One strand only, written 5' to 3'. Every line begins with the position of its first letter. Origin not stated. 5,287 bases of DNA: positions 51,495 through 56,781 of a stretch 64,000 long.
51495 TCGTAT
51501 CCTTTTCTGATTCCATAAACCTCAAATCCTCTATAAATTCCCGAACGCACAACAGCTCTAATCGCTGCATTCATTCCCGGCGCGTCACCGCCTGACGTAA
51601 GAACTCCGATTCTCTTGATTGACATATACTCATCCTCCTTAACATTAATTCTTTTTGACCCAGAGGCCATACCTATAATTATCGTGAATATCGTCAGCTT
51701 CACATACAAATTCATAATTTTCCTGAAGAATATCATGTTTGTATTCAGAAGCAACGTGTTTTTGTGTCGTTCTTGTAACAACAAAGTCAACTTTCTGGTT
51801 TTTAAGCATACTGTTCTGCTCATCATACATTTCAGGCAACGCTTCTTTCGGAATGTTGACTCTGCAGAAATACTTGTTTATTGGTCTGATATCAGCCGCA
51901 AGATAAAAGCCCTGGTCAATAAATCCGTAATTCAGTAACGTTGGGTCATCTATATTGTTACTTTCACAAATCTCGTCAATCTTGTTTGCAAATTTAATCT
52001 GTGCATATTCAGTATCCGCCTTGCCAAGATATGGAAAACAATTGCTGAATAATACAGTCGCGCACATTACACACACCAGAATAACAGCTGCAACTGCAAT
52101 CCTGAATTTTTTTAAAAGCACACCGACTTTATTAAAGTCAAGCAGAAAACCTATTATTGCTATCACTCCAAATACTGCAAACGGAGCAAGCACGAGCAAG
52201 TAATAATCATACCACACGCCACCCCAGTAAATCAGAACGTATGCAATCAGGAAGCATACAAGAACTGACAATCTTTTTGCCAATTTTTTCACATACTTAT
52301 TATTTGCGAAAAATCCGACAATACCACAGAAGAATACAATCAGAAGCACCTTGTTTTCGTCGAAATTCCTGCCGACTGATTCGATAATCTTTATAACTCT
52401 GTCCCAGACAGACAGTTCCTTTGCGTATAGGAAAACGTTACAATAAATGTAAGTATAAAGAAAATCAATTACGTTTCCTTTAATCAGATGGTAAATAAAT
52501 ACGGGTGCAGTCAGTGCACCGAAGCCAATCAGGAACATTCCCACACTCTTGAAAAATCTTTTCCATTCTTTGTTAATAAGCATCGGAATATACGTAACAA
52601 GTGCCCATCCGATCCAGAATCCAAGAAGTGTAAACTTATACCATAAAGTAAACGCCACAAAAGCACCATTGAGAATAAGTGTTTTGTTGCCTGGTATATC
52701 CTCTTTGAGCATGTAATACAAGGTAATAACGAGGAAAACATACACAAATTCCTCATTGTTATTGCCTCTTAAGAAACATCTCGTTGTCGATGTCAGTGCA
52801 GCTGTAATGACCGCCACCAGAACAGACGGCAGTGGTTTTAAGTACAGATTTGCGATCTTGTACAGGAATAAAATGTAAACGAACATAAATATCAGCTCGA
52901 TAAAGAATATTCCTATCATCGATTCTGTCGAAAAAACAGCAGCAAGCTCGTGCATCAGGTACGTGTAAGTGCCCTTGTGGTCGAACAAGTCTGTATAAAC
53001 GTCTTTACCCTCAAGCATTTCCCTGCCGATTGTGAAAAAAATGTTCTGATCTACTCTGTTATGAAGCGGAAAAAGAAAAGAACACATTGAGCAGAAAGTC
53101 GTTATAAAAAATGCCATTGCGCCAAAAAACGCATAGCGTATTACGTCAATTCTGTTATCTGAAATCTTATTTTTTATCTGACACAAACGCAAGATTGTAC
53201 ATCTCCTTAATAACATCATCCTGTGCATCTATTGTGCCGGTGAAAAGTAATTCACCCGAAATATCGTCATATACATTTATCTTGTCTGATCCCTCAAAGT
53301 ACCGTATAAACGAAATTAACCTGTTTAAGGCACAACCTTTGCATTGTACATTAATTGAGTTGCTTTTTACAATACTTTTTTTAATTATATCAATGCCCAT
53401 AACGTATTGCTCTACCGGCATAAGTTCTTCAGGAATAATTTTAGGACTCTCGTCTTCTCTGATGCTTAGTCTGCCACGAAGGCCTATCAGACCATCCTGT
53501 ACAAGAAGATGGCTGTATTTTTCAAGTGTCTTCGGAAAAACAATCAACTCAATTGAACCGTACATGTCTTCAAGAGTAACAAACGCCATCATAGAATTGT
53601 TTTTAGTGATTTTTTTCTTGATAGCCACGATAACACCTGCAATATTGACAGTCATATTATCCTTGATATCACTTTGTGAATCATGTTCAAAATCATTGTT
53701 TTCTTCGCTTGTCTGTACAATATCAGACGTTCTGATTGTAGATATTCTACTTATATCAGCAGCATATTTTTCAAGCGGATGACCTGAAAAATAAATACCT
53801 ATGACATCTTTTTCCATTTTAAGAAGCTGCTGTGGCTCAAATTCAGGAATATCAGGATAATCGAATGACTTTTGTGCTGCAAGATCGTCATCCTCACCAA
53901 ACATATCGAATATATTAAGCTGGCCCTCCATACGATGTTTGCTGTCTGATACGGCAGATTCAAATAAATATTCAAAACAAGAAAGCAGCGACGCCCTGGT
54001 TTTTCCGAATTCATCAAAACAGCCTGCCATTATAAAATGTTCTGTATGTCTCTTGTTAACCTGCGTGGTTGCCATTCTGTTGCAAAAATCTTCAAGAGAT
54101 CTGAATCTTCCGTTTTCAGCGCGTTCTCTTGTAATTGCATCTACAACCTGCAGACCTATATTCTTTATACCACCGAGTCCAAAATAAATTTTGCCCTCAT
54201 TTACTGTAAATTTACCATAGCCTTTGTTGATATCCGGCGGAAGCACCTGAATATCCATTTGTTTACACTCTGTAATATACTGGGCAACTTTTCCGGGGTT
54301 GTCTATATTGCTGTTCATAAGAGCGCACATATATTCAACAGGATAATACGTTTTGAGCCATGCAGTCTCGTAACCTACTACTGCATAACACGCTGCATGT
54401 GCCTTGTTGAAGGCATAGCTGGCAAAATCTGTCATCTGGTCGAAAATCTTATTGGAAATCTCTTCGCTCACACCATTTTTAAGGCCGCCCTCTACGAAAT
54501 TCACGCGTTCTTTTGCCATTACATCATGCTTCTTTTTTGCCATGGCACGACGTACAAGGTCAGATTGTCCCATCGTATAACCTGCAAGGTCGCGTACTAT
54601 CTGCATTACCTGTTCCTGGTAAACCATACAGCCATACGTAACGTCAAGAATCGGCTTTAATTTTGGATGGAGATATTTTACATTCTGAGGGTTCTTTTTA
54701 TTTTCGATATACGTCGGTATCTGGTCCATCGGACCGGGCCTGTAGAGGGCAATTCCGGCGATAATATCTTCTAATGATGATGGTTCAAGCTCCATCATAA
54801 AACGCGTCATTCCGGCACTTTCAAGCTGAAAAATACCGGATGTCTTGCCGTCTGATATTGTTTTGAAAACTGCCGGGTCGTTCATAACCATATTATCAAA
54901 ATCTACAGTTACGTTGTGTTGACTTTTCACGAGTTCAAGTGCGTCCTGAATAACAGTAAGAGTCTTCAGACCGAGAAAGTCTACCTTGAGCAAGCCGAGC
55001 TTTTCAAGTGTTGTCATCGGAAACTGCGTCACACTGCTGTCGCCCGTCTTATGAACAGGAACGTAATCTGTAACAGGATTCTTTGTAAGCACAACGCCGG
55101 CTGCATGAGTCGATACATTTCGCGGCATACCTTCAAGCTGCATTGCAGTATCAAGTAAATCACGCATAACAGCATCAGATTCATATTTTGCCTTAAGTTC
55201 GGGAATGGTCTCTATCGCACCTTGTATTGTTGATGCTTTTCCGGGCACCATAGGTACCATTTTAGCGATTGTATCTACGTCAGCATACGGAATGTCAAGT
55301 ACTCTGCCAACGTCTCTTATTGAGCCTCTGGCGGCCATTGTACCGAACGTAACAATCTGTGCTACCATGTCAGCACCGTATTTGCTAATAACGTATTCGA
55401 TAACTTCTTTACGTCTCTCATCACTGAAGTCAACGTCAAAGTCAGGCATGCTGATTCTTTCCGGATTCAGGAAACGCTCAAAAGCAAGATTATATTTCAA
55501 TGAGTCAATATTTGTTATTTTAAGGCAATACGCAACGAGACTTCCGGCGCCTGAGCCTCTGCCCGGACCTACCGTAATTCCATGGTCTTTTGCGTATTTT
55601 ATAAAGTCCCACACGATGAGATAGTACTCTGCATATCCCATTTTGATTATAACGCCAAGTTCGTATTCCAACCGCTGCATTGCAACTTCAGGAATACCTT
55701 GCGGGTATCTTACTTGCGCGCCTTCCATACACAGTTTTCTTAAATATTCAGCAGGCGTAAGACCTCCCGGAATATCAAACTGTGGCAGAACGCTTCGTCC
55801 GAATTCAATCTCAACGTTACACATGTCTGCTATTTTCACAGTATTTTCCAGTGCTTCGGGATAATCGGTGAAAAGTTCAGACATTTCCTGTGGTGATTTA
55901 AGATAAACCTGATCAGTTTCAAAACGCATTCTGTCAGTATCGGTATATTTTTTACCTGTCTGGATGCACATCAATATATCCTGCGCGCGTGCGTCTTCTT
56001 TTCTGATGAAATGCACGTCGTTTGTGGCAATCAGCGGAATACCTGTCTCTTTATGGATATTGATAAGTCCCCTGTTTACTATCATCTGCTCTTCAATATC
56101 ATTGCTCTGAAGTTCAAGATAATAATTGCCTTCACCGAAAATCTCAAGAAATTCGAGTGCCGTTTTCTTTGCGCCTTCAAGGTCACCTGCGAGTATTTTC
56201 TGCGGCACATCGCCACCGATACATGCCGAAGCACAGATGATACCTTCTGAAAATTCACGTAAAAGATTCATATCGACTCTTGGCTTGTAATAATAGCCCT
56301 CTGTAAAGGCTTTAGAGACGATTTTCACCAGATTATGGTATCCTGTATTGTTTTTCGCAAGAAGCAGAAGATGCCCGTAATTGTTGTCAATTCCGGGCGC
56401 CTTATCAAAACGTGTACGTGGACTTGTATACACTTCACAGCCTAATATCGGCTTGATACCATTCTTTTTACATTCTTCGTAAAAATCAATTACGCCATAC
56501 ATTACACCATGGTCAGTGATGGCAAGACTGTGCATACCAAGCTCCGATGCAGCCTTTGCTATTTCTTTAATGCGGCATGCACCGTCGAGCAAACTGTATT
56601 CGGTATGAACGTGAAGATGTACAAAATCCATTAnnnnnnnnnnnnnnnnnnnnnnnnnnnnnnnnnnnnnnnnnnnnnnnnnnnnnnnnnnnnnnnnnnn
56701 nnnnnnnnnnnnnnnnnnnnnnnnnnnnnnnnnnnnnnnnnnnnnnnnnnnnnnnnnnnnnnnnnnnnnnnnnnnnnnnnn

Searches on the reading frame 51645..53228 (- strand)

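Call 9: search_protein_families(library=pfam, proteins=[window:51645-53228:-], max_evalue=0.01)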
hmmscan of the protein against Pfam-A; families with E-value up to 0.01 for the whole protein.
window:51645-53228:- (527 aa): 2 families
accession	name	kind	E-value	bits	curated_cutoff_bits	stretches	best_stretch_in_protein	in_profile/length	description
PF13231.12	PMT_2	-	6.1e-09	36.7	26.1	1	89-240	7-152/160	Dolichyl-phosphate-mannose-protein mannosyltransferase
PF20176.3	DUF6541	-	0.0012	17.6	29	1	200-404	293-498/646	Family of unknown function (DUF6541)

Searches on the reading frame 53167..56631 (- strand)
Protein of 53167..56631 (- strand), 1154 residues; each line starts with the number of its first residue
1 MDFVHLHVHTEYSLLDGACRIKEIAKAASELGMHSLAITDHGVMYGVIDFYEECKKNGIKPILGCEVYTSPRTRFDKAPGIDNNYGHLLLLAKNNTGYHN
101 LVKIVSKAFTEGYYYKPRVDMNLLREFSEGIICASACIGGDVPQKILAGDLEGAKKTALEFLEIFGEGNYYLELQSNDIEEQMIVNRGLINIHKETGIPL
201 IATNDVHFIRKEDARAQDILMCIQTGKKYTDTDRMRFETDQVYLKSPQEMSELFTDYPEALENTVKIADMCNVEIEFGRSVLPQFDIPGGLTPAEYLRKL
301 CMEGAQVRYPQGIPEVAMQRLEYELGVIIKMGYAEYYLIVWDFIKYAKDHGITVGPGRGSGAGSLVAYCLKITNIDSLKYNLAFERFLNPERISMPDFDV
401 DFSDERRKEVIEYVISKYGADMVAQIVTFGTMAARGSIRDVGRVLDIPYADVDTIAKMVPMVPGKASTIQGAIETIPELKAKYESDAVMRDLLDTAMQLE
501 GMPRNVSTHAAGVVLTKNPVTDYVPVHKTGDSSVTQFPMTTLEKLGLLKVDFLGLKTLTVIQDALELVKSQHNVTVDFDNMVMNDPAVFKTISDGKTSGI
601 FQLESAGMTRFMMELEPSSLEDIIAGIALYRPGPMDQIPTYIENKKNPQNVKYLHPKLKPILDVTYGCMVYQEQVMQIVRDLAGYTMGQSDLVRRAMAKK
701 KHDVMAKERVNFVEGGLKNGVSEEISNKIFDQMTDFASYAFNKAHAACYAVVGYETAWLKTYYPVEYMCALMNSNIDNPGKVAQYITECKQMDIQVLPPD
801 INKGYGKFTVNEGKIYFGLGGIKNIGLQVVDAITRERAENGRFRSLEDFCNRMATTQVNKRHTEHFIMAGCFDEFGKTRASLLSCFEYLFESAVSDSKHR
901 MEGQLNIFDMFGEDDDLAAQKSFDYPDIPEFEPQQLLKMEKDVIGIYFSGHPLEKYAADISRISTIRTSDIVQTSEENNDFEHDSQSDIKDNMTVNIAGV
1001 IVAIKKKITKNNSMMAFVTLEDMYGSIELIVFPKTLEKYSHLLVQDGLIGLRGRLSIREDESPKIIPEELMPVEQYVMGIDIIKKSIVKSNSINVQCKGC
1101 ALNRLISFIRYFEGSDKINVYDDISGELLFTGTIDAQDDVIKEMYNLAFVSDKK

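Call 9: search_protein_families(library=pfam, proteins=[window:53167-56631:-], max_evalue=0.01)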
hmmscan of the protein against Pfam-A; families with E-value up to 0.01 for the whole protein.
window:53167-56631:- (1154 aa): 6 families
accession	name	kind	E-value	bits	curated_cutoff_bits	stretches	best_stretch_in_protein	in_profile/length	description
PF07733.18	DNA_pol3_alpha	-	4.6e-104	348.1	23.9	1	295-554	1-260/260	Bacterial DNA polymerase III alpha NTPase domain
PF17657.6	DNA_pol3_finger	-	6.5e-62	208.2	22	1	557-720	1-166/166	Bacterial DNA polymerase III alpha subunit finger domain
PF02811.25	PHP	-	1.9e-60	204.3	26.4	1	5-176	1-163/164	PHP domain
PF14579.12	HHH_6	-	8.5e-29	100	25.6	1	794-882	2-90/90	Helix-hairpin-helix motif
PF01336.31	tRNA_anti-codon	-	1.5e-10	41.3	27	1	995-1072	1-74/75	OB-fold nucleic acid binding domain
PF15072.12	HROB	-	0.0053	17.1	30.8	0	1000-1051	6-56/85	Homologous recombination OB-fold protein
